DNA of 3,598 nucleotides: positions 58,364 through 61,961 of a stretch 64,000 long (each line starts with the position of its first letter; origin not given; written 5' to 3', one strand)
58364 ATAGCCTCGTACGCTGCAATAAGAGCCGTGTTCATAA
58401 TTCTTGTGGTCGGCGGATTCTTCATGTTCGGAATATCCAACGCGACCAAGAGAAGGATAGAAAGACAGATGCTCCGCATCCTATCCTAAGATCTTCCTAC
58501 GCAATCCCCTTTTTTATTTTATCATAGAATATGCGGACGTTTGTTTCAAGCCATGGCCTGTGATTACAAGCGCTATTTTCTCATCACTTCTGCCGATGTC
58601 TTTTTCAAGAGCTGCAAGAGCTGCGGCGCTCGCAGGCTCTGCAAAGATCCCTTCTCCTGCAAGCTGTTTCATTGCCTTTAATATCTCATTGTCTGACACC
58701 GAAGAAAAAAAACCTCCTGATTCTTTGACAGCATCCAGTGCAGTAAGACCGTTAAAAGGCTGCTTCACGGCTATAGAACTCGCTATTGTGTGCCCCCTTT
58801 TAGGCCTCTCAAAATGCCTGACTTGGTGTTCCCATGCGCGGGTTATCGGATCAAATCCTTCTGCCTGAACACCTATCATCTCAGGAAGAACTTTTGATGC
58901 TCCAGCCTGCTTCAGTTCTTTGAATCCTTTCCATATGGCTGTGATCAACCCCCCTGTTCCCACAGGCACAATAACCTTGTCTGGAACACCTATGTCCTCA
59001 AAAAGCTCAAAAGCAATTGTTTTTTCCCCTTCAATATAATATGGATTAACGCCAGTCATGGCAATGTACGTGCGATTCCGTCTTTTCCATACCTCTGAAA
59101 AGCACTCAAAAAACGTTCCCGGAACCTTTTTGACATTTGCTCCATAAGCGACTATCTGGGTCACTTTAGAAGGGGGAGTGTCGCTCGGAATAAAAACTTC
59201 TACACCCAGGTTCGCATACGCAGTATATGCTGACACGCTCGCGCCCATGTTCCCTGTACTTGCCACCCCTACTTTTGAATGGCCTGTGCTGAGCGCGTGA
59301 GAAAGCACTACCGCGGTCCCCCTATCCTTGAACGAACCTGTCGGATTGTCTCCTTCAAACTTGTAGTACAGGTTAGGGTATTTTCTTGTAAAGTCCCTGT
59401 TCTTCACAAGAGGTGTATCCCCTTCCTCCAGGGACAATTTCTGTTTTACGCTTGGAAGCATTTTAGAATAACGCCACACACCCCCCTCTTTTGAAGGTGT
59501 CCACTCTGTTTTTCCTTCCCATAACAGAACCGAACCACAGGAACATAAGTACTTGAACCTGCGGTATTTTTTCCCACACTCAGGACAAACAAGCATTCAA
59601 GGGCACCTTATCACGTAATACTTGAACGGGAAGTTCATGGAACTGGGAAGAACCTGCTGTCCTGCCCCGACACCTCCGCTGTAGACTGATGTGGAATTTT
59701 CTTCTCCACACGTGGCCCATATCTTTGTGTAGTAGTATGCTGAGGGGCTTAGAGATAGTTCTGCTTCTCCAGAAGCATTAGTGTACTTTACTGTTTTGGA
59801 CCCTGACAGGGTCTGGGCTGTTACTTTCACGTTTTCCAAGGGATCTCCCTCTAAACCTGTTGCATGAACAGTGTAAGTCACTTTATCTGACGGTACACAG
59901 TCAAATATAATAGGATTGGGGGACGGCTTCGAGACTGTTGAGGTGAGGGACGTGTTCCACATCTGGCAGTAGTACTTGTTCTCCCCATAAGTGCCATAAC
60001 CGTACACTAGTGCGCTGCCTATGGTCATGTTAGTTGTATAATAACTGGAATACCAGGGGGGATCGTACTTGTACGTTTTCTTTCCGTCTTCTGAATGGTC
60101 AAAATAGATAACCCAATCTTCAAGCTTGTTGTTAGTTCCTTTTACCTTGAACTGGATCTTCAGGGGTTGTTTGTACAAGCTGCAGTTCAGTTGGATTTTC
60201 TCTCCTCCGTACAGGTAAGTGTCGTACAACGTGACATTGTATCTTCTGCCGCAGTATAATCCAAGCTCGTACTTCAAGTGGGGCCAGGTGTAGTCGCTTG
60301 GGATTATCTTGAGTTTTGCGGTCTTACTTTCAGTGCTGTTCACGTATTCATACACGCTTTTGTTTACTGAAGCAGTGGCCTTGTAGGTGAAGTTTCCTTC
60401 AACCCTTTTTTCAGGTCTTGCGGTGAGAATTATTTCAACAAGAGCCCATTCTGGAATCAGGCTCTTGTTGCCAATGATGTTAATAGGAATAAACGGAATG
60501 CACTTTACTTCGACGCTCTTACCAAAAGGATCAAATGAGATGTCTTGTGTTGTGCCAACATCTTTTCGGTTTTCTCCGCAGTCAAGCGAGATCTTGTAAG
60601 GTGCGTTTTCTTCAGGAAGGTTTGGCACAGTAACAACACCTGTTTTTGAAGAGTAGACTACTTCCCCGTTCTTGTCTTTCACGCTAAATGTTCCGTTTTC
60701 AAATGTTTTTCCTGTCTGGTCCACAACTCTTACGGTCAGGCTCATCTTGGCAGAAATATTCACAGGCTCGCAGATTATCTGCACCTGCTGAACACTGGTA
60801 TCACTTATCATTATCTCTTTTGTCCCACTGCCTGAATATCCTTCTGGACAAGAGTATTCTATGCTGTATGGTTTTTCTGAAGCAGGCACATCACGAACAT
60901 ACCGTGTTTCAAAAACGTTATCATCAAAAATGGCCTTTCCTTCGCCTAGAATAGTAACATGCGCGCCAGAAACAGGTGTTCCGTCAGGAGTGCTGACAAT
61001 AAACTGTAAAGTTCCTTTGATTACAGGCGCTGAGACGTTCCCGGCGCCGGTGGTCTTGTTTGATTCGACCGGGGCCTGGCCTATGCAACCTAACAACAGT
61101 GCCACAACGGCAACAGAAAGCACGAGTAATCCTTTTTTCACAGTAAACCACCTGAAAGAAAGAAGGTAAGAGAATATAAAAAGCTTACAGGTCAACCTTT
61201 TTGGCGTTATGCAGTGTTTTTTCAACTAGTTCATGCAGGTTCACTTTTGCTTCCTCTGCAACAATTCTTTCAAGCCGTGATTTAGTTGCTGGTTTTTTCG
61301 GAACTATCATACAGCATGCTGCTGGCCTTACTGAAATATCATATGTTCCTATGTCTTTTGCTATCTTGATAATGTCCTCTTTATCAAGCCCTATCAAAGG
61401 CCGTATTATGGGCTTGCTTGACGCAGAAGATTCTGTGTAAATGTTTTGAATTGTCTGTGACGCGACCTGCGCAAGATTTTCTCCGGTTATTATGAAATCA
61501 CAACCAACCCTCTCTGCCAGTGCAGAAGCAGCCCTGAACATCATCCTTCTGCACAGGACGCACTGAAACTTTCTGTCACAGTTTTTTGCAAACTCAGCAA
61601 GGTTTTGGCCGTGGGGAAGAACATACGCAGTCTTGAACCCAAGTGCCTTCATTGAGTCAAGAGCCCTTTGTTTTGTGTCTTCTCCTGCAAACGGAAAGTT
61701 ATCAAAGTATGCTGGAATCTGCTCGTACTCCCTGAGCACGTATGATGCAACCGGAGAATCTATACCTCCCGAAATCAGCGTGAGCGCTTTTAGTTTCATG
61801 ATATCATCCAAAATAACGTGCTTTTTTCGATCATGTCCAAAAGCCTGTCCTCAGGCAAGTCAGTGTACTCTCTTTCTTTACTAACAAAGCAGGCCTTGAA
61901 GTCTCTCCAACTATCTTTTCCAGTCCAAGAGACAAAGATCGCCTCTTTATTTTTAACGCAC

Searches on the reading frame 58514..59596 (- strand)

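Call 46: search_protein_families(library=pfam, proteins=[window:58514-59596:-], max_evalue=0.00001)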
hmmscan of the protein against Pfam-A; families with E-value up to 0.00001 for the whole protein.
window:58514-59596:- (360 aa): 1 family
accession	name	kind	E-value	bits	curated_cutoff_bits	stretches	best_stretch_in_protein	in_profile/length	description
PF00291.31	PALP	-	3.1e-72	243.8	35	1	55-347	2-295/295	Pyridoxal-phosphate dependent enzyme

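Call 48: search_protein_families(library=ncbifam, proteins=[window:58514-59596:-], max_evalue=0.00001)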
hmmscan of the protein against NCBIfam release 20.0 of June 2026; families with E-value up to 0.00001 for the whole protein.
window:58514-59596:- (360 aa): 35 families (the best 25 are shown)
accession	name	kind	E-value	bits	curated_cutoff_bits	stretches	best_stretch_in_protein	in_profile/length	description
NF004170.0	PRK05638.1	equivalog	3.4e-81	273.1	421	1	2-353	2-359/442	threonine synthase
NF006050.0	PRK08197.1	equivalog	1.7e-72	244.4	303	1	2-355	9-387/406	threonine synthase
TIGR00260.1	thrC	equivalog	1e-65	222.2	167.1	1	40-352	1-338/340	threonine synthase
NF006205.0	PRK08329.1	equivalog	1.9e-65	221.2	358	1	1-351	1-345/347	threonine synthase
NF005035.0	PRK06450.1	equivalog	8.9e-61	205.6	301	1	3-352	5-337/338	threonine synthase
NF004996.0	PRK06381.1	equivalog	1.5e-48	165.5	266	1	58-348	13-317/319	threonine synthase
TIGR01127.1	ilvA_1Cterm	equivalog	3.2e-35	121.8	378.75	1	61-352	1-288/380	threonine ammonia-lyase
NF005600.0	PRK07334.1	equivalog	6e-30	104.1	496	1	60-348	28-310/408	threonine ammonia-lyase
NF006094.0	PRK08246.1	subfamily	4.5e-28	98.5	331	1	60-349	23-303/310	serine/threonine dehydratase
NF006389.0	PRK08638.1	equivalog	8.4e-28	97.3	453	1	50-332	17-294/333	bifunctional threonine ammonia-lyase/L-serine ammonia-lyase TdcB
NF005292.0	PRK06815.1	equivalog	2.5e-24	85.9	371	1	61-351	22-309/320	threonine/serine dehydratase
NF006390.0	PRK08639.1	equivalog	5.5e-24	84.9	421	1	60-347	25-312/418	threonine ammonia-lyase IlvA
NF005680.0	PRK07476.1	equivalog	3.1e-22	79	413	1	52-354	15-315/326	hydroxyectoine utilization dehydratase EutB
TIGR02079.1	THD1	equivalog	1e-19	70.6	440.55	1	60-347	16-304/410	threonine ammonia-lyase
NF004771.0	PRK06110.1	equivalog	1.3e-19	70.5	317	1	76-350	38-307/323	threonine dehydratase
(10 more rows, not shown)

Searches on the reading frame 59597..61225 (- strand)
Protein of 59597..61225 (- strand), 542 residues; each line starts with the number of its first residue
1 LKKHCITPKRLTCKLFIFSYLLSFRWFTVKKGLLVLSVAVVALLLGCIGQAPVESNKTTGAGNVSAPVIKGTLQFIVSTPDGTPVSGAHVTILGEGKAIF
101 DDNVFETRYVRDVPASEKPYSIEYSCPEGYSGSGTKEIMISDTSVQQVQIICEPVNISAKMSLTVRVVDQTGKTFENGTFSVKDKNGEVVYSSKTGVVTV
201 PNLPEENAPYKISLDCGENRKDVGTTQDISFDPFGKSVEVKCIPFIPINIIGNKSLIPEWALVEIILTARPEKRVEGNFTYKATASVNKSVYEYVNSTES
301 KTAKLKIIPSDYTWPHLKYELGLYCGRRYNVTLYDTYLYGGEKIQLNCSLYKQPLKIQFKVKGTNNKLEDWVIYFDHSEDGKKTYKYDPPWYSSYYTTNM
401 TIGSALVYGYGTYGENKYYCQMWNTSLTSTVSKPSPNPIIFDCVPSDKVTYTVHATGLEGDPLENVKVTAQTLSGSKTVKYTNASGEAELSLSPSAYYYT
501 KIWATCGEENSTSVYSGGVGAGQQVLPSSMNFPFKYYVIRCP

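Call 46: search_protein_families(library=pfam, proteins=[window:59597-61225:-], max_evalue=0.00001)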
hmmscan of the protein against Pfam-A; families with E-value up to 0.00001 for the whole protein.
window:59597-61225:- (542 aa): 2 families
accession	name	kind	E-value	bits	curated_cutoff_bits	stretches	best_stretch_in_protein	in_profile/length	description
PF02369.22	Big_1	-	1.1e-08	35.5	34.9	0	446-512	16-86/93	Bacterial Ig-like domain (group 1)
PF13620.12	CarboxypepD_reg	-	3e-06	27.9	32.3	0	459-500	10-52/82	Carboxypeptidase regulatory-like domain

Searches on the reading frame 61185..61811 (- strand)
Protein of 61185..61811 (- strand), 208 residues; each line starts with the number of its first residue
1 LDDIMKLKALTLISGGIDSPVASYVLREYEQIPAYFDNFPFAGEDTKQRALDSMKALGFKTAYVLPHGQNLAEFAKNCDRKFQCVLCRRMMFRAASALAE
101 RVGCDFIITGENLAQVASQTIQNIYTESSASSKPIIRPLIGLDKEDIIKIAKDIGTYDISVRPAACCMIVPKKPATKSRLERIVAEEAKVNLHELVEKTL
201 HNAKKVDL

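Call 70: search_protein_families(library=pfam, proteins=[window:61185-61811:-], max_evalue=0.00001)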
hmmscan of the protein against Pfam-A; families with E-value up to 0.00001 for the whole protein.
window:61185-61811:- (208 aa): 1 family
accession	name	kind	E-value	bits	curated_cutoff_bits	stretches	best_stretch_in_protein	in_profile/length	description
PF02568.20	ThiI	-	1.5e-53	181.8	20.5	1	8-192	5-197/197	Thiamine biosynthesis protein (ThiI)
